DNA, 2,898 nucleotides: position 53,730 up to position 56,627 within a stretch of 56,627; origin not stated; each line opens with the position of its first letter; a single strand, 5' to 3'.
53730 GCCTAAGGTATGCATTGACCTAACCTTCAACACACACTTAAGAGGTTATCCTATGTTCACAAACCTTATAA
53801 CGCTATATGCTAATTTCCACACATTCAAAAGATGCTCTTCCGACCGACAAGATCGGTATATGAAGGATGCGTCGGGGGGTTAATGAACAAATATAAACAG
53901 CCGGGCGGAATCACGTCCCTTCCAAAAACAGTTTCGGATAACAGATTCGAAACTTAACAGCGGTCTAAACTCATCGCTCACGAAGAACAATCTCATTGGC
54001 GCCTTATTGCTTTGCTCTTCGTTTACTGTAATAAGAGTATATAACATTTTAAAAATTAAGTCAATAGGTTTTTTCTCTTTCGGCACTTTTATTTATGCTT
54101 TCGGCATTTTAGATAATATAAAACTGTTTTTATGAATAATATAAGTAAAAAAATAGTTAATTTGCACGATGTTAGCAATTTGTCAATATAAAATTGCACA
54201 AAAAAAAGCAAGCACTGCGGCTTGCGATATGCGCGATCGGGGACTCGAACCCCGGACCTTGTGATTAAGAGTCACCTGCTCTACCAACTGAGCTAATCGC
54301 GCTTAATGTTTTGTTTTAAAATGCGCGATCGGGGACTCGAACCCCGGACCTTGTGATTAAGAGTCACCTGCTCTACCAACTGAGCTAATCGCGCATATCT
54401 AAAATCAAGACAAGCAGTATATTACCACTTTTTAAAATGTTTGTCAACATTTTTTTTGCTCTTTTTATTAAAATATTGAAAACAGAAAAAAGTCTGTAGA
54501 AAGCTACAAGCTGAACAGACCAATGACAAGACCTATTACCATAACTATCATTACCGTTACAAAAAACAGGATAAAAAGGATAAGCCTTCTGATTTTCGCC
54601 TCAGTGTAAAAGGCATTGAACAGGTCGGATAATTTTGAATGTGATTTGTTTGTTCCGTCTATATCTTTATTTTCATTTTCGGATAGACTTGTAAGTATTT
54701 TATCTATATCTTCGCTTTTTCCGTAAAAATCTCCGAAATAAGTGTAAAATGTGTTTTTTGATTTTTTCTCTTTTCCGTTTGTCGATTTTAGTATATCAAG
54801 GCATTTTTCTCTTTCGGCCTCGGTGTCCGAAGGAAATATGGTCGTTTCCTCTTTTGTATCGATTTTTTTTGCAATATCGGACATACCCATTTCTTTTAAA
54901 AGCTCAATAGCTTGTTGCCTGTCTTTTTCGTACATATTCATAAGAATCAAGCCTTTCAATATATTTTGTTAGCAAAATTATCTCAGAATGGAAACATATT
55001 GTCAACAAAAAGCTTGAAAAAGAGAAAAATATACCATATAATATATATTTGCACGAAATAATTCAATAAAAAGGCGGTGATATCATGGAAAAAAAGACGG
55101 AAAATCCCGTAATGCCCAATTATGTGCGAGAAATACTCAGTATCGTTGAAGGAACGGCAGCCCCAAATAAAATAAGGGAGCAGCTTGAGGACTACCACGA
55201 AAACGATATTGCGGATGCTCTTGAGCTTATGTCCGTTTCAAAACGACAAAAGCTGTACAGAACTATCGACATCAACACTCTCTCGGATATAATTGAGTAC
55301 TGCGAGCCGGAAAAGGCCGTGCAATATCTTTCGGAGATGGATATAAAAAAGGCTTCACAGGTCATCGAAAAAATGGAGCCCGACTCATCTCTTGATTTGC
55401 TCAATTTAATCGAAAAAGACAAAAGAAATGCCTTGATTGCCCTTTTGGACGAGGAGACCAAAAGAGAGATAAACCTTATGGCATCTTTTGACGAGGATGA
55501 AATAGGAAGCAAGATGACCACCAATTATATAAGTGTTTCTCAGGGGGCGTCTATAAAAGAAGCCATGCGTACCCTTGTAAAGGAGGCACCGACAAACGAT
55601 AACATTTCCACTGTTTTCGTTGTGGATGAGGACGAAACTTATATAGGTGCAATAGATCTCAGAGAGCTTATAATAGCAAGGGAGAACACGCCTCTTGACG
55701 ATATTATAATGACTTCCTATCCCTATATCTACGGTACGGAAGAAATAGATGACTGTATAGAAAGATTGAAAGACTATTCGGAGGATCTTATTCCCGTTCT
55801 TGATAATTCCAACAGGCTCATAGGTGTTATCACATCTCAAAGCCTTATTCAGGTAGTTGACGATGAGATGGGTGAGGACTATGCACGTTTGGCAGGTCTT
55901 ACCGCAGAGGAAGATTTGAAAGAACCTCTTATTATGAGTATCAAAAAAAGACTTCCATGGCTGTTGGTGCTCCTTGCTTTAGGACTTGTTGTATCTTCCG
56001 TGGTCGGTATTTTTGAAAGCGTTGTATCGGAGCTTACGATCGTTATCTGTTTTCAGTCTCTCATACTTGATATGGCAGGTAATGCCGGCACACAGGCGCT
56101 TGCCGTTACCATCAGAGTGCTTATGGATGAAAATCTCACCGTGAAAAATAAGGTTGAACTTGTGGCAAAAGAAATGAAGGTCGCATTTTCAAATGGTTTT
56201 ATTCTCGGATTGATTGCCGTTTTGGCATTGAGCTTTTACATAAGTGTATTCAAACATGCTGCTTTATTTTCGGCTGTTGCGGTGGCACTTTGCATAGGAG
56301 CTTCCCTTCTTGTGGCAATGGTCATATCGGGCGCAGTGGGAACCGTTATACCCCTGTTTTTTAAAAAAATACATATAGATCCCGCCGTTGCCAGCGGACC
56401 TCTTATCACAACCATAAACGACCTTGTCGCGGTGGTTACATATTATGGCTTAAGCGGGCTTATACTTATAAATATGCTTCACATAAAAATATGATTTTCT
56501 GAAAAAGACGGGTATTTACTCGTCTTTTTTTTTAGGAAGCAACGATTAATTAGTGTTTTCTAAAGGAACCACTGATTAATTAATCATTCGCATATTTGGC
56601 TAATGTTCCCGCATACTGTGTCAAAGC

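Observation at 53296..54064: Autonomous ORF-less transcription unit of about 0.73 kb next to tandem tRNA-Lys genes: candidate large ornate ncRNA (ROOL or GOLLD-like?)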

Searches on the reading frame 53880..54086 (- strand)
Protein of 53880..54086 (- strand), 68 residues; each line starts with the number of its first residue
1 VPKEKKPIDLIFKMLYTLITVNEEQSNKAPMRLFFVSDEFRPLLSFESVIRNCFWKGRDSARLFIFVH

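Call 61: search_protein_families(library=phrogs, max_evalue=1, proteins=[window:53880-54086:-])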
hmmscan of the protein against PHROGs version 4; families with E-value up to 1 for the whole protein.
window:53880-54086:- (68 aa): 0 families

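Call 78: search_protein_representatives(protein=window:53883-54086:-)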
Query: 68 residues. Proteins with E-value up to 0.001 (for the whole library): 2; up to 1e-10: 0; up to 1e-30: 0. The best 2 are listed.
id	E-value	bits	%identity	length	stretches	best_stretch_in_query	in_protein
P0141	2.9e-04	37.0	36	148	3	33-64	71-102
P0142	9.9e-04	35.3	28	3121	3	18-58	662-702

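Call 81: find_encoding_contigs(protein=P0141, flank=5000, max_places=4)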
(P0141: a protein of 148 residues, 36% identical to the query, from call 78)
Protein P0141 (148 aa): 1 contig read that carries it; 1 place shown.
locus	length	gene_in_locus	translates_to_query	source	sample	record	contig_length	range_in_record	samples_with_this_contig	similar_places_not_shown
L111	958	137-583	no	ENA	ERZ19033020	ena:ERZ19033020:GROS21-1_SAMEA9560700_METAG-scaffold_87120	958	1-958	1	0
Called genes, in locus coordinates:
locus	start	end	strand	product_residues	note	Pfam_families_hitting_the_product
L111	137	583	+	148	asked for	-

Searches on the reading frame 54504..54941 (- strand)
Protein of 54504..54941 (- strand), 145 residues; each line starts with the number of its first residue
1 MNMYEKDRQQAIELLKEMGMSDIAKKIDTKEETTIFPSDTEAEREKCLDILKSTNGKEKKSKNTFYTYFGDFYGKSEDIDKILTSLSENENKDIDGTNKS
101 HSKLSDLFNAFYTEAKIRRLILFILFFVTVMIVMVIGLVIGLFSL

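Call 40: find_homologous_proteins(query=window:54504-54941:-, max_evalue=0.01)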
Query window:54504-54941:- (145 aa): 2 proteins with E <= 0.01 among 32 candidates.
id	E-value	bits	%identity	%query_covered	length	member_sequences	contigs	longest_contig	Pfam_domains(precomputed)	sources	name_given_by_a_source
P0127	2.3e-86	304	100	100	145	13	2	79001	-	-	-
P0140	4.8e-43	164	86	63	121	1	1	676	-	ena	-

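Call 61: search_protein_families(library=phrogs, max_evalue=1, proteins=[window:54504-54941:-])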
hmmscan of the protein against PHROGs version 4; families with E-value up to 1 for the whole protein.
window:54504-54941:- (145 aa): 4 families
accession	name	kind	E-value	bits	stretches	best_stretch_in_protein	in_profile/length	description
phrog_441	-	tail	0.0039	18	1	52-115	180-238/257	tail assembly chaperone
phrog_23753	-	head and packaging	0.0052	17.4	1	5-109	158-256/298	head maturation protease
phrog_7090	-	unknown function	0.019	16.5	1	26-143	8-126/127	-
phrog_4206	-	unknown function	0.15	13.1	1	31-96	30-84/147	-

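Call 62: search_protein_families(library=pfam, max_evalue=1, proteins=[window:54504-54941:-])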
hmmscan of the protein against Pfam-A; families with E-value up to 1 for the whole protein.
window:54504-54941:- (145 aa): 4 families
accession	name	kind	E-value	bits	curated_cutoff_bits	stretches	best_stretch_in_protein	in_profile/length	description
PF20990.2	DUF2207_C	-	0.034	14.3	33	1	41-143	71-177/247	Predicted membrane protein (DUF2207) C-terminal domain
PF24236.1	Tea_helical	-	0.037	14.5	27.1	0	97-120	24-48/64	Telomere ends associated alpha-helical domain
PF07337.16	CagY_M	-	0.1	12.7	21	1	39-50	10-21/32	DC-EC Repeat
PF10104.14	Brr6_like_C_C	-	0.16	12.2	25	1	88-136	80-128/133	Di-sulfide bridge nucleocytoplasmic transport domain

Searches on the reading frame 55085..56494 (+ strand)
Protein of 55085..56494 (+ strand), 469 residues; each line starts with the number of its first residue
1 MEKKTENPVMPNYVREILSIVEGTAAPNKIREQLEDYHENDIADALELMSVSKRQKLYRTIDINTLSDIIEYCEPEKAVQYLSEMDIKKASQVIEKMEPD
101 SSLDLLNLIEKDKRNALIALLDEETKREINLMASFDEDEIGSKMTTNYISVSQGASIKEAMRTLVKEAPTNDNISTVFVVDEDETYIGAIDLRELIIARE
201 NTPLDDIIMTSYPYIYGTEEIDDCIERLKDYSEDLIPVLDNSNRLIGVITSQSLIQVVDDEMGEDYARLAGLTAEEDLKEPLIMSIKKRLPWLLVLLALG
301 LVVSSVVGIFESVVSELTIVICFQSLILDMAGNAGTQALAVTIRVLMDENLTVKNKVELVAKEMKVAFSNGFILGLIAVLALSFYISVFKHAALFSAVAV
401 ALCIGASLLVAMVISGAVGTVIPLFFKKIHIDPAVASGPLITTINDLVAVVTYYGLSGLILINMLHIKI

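Call 16: find_homologous_proteins(query=window:55085-56494:+, max_evalue=1e-60)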
Query window:55085-56494:+ (469 aa): 8000 proteins with E <= 1e-60 among 8000 candidates; the best 120 are listed.
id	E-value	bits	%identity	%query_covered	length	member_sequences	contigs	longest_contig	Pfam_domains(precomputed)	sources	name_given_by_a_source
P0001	7.2e-291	982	100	100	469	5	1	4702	PF01769.22,PF00571.34,PF03448.23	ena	-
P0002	9.2e-210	715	-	-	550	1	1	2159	PF01769.22,PF00571.34,PF03448.23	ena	-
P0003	1.8e-193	662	66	98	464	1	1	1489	PF01769.22,PF00571.34,PF03448.23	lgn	-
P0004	2.5e-193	661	65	98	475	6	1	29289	PF01769.22,PF00571.34,PF03448.23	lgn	-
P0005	6.6e-192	656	65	97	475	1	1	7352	PF01769.22,PF00571.34,PF03448.23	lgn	-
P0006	8.5e-192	656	65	97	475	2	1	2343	PF01769.22,PF00571.34,PF03448.23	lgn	-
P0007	2.4e-191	655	65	97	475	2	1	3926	PF01769.22,PF00571.34,PF03448.23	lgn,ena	-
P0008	4.6e-191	654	63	97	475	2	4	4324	PF01769.22,PF00571.34,PF03448.23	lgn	-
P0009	1.7e-190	652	64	97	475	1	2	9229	PF01769.22,PF00571.34,PF03448.23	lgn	-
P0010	3.9e-190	651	64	100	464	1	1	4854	PF01769.22,PF00571.34,PF03448.23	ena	-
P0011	4.4e-190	650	64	100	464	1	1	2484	PF01769.22,PF00571.34,PF03448.23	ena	-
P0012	5.6e-190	650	64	100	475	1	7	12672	PF01769.22,PF00571.34,PF03448.23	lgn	-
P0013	8.0e-190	650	65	99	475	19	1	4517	PF01769.22,PF00571.34,PF03448.23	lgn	-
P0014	8.4e-190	649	64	100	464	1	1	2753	PF01769.22,PF00571.34,PF03448.23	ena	-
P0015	1.2e-189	649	64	100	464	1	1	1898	PF01769.22,PF00571.34,PF03448.23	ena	-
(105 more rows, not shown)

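Call 23: find_encoding_contigs(protein=P0002, flank=8000, max_places=4)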
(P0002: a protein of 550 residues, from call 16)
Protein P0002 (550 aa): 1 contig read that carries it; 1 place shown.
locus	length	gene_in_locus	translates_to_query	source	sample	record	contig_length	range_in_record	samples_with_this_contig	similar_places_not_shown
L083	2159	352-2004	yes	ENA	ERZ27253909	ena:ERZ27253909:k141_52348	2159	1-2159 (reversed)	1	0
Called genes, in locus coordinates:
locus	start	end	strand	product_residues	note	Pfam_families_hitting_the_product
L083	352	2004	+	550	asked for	PF03448:MgtE_N, PF00571:CBS, PF01769:MgtE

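Call 24: find_encoding_contigs(protein=P0004, flank=8000, max_places=3)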
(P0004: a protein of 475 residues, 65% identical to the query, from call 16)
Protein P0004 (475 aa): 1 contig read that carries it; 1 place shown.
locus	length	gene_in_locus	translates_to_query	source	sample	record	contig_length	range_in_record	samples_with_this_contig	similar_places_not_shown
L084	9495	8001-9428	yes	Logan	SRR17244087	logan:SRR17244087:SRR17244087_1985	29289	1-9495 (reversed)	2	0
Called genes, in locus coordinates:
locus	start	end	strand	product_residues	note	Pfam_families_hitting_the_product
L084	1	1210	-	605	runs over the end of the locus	PF03814:KdpA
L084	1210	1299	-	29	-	-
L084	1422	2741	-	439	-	PF01235:Na_Ala_symp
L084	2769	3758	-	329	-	PF20434:BD-FAE, PF07859:Abhydrolase_3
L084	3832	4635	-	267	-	PF02522:Antibiotic_NAT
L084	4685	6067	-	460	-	PF01554:MatE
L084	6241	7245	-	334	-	PF00356:LacI, PF00532:Peripla_BP_1 (weak), PF13407:Peripla_BP_4 (weak), PF13377:Peripla_BP_3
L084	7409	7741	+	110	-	-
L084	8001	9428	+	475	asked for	PF03448:MgtE_N, PF00571:CBS (weak), PF01769:MgtE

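Call 25: find_encoding_contigs(protein=P0001, flank=8000, max_places=6)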
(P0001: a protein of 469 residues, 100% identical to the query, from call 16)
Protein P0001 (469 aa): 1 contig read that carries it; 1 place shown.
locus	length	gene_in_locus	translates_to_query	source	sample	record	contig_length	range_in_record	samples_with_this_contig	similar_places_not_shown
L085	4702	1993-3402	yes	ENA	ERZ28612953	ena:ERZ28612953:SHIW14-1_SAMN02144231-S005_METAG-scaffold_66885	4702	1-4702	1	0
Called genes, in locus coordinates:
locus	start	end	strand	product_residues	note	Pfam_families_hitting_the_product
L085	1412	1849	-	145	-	-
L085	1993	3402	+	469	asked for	PF03448:MgtE_N, PF00571:CBS, PF01769:MgtE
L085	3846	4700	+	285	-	?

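Call 29: list_cluster_members(proteins=[window:55085-56494:+, window:51601-53100:-, window:54504-54941:-])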
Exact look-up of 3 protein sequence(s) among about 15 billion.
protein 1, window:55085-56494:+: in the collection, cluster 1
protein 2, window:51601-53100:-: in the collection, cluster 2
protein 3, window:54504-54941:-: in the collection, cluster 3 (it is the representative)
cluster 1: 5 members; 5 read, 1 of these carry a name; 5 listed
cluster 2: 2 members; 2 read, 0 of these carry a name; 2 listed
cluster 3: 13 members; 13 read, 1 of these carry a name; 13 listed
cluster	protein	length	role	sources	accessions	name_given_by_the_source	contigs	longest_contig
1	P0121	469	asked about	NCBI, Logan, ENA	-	-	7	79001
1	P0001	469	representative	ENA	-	-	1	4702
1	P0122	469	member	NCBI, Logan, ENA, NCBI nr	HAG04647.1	MAG TPA: magnesium transporter [Lachnospiraceae bacterium] | magnesium transporter [Lachnospiraceae bacterium]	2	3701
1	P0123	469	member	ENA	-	-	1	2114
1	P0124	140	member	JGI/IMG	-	-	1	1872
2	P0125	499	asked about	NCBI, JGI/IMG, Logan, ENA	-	-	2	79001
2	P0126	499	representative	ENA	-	-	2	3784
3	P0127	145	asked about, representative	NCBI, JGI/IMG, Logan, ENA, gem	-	-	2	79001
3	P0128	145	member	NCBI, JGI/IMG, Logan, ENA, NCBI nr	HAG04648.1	MAG TPA: hypothetical protein DCG28_04320 [Lachnospiraceae bacterium] | hypothetical protein [Lachnospiraceae bacterium]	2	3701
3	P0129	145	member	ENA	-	-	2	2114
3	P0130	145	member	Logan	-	-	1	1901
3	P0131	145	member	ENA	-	-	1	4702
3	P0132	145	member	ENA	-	-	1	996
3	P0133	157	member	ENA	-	-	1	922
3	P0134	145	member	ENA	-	-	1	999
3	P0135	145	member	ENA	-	-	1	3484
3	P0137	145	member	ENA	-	-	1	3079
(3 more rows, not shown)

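Call 30: find_encoding_contigs(protein=P0128, flank=5000, max_places=4)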
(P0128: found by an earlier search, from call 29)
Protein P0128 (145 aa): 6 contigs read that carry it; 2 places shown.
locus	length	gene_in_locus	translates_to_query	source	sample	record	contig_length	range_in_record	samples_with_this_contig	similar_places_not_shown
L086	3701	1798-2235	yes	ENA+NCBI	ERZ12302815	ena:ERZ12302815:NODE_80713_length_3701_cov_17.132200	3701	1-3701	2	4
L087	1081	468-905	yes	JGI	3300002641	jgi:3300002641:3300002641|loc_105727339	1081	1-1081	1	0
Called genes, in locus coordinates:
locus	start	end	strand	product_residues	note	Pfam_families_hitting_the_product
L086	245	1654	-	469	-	PF03448:MgtE_N, PF00571:CBS, PF01769:MgtE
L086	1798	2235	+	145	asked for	-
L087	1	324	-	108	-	?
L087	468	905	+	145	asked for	-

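Call 31: find_encoding_contigs(protein=P0126, flank=5000, max_places=4)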
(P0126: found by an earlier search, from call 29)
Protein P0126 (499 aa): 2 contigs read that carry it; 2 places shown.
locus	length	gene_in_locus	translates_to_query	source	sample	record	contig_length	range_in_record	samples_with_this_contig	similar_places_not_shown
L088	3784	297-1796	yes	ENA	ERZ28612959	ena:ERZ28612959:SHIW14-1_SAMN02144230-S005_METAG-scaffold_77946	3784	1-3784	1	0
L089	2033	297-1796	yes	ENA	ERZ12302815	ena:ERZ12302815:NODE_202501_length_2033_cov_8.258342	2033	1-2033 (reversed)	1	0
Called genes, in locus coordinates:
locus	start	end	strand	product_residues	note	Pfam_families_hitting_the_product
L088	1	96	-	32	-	?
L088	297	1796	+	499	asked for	PF00037:Fer4 (faint), PF12797:Fer4_2 (faint), PF12837:Fer4_6 (faint), PF13187:Fer4_9 (faint), PF13237:Fer4_10 (faint), PF01180:DHO_dh, PF14697:Fer4_21, PF12838:Fer4_7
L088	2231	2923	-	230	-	PF16316:DUF4956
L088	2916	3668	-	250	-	PF09359:VTC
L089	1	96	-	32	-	?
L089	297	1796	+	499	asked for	PF00037:Fer4 (faint), PF12797:Fer4_2 (faint), PF12837:Fer4_6 (faint), PF13187:Fer4_9 (faint), PF13237:Fer4_10 (faint), PF01180:DHO_dh, PF14697:Fer4_21, PF12838:Fer4_7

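Call 34: find_encoding_contigs(protein=P0135, flank=5000, max_places=4)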
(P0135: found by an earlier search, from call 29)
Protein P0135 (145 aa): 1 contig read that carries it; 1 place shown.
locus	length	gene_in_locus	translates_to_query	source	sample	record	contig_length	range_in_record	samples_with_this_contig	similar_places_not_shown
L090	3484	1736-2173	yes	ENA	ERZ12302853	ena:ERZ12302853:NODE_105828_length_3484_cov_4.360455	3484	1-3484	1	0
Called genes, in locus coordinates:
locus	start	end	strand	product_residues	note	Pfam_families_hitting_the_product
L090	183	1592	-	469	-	PF03448:MgtE_N, PF00571:CBS, PF01769:MgtE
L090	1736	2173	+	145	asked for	-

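Call 35: find_encoding_contigs(protein=P0137, flank=5000, max_places=4)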
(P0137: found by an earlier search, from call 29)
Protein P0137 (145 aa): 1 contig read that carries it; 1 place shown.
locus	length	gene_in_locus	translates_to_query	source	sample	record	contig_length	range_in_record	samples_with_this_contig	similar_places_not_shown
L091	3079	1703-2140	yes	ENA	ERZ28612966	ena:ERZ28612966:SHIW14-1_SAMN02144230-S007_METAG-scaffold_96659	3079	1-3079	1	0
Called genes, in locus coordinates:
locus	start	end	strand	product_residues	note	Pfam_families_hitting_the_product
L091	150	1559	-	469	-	PF03448:MgtE_N, PF00571:CBS, PF01769:MgtE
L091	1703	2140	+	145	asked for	-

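Call 36: find_encoding_contigs(protein=P0130, flank=5000, max_places=4)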
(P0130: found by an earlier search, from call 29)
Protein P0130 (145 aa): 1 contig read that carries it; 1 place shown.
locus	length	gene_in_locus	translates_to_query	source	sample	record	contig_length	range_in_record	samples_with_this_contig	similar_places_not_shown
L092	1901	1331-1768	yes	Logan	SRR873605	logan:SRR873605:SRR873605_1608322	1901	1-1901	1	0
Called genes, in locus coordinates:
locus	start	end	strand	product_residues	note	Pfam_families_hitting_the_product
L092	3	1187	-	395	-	?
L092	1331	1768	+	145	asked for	-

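Call 65: find_encoding_contigs(protein=window:55085-56494:+, flank=10000, max_places=6)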
Protein window:55085-56494:+ (469 aa): 10 contigs read that carry it; 6 places shown.
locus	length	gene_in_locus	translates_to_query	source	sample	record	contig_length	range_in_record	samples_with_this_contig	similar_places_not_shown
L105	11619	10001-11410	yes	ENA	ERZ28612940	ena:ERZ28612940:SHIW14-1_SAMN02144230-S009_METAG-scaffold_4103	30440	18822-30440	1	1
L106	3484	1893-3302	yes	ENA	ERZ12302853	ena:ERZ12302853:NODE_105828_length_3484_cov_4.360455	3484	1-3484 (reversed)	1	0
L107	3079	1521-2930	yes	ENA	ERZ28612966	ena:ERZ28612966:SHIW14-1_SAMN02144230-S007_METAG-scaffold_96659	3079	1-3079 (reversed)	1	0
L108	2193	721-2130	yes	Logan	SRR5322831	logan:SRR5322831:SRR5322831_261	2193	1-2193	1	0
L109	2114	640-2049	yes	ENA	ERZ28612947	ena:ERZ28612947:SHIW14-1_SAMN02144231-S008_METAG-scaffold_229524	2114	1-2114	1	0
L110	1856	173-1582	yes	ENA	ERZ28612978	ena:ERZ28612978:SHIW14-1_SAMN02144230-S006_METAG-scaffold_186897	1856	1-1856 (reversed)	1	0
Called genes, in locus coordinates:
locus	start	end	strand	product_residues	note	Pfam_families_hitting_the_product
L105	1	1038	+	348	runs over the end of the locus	PF01694:Rhomboid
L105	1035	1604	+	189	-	PF03167:UDG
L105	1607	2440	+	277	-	PF01656:CbiA, PF02374:ArsA_ATPase (weak), PF09140:MipZ (weak), PF10609:ParA, PF13614:AAA_31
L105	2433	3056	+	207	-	PF02677:QueH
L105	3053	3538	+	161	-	PF02542:YgbB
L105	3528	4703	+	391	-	PF01841:Transglut_core, PF00404:Dockerin_1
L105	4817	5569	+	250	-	PF09359:VTC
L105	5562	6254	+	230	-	PF16316:DUF4956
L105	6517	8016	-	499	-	PF00037:Fer4 (faint), PF12797:Fer4_2 (faint), PF12837:Fer4_6 (faint), PF13187:Fer4_9 (faint), PF13237:Fer4_10 (faint), PF01180:DHO_dh, PF14697:Fer4_21, PF12838:Fer4_7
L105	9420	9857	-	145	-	-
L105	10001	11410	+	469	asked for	PF03448:MgtE_N, PF00571:CBS, PF01769:MgtE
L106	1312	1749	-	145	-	-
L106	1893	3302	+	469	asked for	PF03448:MgtE_N, PF00571:CBS, PF01769:MgtE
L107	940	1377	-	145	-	-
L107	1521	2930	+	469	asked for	PF03448:MgtE_N, PF00571:CBS, PF01769:MgtE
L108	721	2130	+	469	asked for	PF03448:MgtE_N, PF00571:CBS, PF01769:MgtE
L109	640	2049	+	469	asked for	PF03448:MgtE_N, PF00571:CBS, PF01769:MgtE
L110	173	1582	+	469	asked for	PF03448:MgtE_N, PF00571:CBS, PF01769:MgtE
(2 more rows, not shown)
